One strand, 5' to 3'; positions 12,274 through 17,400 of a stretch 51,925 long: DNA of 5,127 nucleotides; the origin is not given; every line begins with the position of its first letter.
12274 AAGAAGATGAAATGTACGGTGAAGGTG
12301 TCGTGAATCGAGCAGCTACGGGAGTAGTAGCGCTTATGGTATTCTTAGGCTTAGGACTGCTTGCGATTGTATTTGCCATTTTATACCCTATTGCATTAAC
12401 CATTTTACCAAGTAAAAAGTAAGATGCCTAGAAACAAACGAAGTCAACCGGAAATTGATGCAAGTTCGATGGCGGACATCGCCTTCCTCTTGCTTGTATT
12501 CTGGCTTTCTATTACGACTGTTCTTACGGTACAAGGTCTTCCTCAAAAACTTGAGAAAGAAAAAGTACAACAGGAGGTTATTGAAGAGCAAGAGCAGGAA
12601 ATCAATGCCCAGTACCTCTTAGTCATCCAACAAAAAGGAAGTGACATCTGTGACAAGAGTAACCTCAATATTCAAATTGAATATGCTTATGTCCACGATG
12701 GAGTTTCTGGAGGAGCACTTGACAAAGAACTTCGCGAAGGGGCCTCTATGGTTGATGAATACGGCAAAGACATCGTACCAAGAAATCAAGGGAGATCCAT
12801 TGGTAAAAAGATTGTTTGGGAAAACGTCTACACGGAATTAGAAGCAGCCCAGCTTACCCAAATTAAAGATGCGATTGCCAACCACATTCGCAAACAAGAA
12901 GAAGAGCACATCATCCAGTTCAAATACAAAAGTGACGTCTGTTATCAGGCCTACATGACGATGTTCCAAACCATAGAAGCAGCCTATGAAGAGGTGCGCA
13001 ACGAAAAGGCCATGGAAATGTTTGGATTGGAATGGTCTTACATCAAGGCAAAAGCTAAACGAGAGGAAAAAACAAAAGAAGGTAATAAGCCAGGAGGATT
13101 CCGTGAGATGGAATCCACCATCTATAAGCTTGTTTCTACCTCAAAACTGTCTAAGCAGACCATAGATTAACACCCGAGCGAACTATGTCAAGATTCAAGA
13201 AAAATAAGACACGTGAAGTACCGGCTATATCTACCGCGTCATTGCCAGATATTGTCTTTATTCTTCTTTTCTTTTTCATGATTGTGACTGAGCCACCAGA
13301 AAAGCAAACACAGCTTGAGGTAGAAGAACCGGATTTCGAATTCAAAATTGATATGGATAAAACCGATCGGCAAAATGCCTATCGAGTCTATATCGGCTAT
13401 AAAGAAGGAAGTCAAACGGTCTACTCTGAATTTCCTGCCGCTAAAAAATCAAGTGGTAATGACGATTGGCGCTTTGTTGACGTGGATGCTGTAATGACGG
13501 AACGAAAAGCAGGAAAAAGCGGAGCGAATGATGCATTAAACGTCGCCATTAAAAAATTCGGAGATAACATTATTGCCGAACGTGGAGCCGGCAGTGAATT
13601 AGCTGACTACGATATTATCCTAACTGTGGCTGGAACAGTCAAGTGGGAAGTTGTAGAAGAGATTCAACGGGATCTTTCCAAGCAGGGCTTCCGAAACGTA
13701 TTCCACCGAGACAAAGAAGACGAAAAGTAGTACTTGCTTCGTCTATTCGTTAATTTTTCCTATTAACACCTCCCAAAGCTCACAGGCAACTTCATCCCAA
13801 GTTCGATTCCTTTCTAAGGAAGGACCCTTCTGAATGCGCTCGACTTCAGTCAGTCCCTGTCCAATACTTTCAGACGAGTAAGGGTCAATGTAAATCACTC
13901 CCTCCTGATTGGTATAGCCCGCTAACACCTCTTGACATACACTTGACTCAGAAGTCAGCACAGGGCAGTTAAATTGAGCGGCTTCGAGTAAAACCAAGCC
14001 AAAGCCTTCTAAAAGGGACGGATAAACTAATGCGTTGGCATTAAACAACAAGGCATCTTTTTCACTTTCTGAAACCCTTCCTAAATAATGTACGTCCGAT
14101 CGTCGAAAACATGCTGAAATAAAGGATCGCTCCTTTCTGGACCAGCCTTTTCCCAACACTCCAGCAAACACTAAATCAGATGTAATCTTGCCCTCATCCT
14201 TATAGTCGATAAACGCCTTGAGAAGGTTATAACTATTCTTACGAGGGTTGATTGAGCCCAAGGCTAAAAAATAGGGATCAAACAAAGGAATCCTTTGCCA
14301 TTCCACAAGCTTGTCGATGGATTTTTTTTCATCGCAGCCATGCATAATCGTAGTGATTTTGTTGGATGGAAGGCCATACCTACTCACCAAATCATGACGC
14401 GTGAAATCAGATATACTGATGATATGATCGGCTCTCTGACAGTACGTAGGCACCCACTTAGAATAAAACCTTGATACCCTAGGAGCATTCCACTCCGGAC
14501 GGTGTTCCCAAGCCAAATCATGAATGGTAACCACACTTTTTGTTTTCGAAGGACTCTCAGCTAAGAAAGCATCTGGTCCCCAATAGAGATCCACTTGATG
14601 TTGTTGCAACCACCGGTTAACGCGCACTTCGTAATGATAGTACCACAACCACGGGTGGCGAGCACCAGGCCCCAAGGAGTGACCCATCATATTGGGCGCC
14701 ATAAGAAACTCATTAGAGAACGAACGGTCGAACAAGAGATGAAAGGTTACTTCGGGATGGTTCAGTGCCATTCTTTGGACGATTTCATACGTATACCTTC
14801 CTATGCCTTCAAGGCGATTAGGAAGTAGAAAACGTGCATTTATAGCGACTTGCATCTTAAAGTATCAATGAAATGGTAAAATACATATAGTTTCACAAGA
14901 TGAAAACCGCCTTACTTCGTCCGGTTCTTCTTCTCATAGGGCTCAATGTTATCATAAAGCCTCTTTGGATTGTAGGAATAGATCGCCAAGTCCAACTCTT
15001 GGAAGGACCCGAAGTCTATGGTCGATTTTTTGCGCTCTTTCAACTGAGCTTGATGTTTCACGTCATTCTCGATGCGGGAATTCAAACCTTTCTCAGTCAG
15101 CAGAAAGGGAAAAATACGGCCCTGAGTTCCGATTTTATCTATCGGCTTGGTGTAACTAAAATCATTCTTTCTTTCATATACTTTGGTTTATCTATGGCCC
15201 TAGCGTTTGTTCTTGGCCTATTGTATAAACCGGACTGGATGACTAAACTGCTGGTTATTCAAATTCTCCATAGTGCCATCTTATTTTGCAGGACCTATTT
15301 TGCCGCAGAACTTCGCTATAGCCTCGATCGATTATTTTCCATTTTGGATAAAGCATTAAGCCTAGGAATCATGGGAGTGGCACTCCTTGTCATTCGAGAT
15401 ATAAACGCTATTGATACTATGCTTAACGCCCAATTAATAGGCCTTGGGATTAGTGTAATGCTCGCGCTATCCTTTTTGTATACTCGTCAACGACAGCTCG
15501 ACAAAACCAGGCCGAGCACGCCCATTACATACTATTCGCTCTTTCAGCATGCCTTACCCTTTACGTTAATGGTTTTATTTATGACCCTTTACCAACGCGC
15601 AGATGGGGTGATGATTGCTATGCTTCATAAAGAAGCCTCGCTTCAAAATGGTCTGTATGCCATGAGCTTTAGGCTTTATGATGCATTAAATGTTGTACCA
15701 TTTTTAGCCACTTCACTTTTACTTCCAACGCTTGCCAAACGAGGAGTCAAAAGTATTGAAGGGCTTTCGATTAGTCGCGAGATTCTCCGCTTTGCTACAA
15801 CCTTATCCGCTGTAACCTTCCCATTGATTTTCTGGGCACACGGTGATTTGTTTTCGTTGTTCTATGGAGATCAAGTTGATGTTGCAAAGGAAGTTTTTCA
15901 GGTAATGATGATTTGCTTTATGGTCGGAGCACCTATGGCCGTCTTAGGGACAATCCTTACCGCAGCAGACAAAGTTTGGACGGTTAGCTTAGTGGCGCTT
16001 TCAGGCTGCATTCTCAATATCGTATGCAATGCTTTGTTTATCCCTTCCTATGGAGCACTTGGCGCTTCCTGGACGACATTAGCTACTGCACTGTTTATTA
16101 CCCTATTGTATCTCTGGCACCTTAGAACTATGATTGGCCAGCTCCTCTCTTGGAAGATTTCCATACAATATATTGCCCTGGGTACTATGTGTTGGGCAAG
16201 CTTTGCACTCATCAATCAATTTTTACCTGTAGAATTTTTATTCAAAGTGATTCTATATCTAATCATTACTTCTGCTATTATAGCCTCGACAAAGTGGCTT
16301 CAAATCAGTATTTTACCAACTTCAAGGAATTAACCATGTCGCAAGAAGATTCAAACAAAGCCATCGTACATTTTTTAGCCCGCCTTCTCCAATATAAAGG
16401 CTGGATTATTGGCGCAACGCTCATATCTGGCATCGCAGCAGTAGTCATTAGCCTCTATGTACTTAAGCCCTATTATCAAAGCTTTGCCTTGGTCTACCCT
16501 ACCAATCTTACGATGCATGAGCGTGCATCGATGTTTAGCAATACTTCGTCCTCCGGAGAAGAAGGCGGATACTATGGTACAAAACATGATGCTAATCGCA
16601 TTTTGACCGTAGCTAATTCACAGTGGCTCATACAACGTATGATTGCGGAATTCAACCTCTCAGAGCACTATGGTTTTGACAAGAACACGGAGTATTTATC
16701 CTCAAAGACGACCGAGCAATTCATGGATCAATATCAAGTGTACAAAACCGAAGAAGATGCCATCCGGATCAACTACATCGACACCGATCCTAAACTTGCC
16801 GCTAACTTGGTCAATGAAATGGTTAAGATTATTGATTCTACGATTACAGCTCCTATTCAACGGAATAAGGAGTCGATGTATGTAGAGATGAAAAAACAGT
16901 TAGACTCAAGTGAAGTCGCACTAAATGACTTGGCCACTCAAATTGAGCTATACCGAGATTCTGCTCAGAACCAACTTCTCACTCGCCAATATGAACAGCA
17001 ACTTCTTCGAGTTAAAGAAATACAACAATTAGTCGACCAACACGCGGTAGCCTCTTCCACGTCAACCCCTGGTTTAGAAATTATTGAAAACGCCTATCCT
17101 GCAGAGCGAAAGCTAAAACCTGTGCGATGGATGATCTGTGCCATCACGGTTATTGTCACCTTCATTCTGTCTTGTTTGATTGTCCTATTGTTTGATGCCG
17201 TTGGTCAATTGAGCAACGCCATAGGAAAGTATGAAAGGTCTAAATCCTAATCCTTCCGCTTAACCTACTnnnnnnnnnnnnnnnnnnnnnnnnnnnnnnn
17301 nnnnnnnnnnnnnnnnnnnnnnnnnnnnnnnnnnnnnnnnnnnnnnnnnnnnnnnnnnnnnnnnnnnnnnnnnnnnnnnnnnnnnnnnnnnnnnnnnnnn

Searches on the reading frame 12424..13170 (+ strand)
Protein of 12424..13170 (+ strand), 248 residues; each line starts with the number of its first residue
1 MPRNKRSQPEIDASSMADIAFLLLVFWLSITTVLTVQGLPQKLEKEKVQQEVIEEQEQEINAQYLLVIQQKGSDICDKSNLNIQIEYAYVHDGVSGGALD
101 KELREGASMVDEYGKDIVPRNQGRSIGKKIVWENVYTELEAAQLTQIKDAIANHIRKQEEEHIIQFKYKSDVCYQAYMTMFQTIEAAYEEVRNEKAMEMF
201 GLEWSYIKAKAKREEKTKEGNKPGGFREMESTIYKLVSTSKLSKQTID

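Call 9: search_protein_families(library=pfam, proteins=[window:12424-13170:+], max_evalue=0.001)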
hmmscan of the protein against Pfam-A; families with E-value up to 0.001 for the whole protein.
window:12424-13170:+ (248 aa): 1 family
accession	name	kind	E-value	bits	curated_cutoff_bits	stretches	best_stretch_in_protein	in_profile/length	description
PF02472.21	ExbD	-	1.5e-09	38.5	25.4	1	4-84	1-75/128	Biopolymer transport protein ExbD/TolR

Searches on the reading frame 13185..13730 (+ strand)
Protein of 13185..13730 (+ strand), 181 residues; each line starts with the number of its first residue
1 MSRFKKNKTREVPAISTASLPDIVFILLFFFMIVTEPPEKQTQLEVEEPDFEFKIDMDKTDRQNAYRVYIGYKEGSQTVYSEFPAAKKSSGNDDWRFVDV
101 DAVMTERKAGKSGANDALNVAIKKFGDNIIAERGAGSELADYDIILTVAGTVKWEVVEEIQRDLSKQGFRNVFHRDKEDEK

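Call 9: search_protein_families(library=pfam, proteins=[window:13185-13730:+], max_evalue=0.001)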
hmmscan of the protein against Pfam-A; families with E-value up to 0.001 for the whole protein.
window:13185-13730:+ (181 aa): 1 family
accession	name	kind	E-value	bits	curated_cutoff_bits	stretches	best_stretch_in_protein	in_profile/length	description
PF02472.21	ExbD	-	1.2e-07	32.3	25.4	1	10-172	3-121/128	Biopolymer transport protein ExbD/TolR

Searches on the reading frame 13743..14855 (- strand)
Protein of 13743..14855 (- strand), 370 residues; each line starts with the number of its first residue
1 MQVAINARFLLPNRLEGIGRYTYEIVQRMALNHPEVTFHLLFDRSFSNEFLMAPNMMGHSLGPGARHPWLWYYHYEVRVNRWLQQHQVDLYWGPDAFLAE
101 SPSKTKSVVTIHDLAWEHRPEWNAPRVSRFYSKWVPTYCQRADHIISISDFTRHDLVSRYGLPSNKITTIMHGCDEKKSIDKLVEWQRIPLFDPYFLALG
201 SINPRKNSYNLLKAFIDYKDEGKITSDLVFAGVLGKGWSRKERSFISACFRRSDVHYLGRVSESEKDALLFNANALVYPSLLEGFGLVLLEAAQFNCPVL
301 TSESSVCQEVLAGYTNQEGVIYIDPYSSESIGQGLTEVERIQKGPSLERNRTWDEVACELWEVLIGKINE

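Call 9: search_protein_families(library=pfam, proteins=[window:13743-14855:-], max_evalue=0.001)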
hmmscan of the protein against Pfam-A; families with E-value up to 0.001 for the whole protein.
window:13743-14855:- (370 aa): 5 families
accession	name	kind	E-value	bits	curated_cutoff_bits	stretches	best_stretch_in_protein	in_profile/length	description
PF00534.26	Glycos_transf_1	-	4.1e-21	75.7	26.4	1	189-342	11-159/172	Glycosyl transferases group 1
PF13439.12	Glyco_transf_4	-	1.4e-16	61.5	28.5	1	17-176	3-168/170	Glycosyltransferase Family 4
PF13692.12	Glyco_trans_1_4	-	7.4e-13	49.4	27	1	194-333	2-134/142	Glycosyl transferases group 1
PF13579.12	Glyco_trans_4_4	-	1.9e-10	41.8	29.7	1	17-170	2-155/158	Glycosyl transferase 4-like domain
PF20706.3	GT4-conflict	-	4.2e-07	29.7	26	1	262-314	271-323/385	Family 4 Glycosyltransferase in conflict systems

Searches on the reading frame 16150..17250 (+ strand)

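Call 6: search_protein_families(library=pfam, proteins=[window:16150-17250:+], max_evalue=0.001)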
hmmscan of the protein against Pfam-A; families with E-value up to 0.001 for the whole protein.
window:16150-17250:+ (366 aa): 2 families
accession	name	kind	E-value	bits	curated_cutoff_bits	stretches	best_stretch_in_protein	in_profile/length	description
PF02706.20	Wzz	-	2.5e-05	25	25.5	1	75-132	8-62/91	Chain length determinant protein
PF13807.11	GNVR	-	0.0009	19.6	27.7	0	295-347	27-79/82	G-rich domain on putative tyrosine kinase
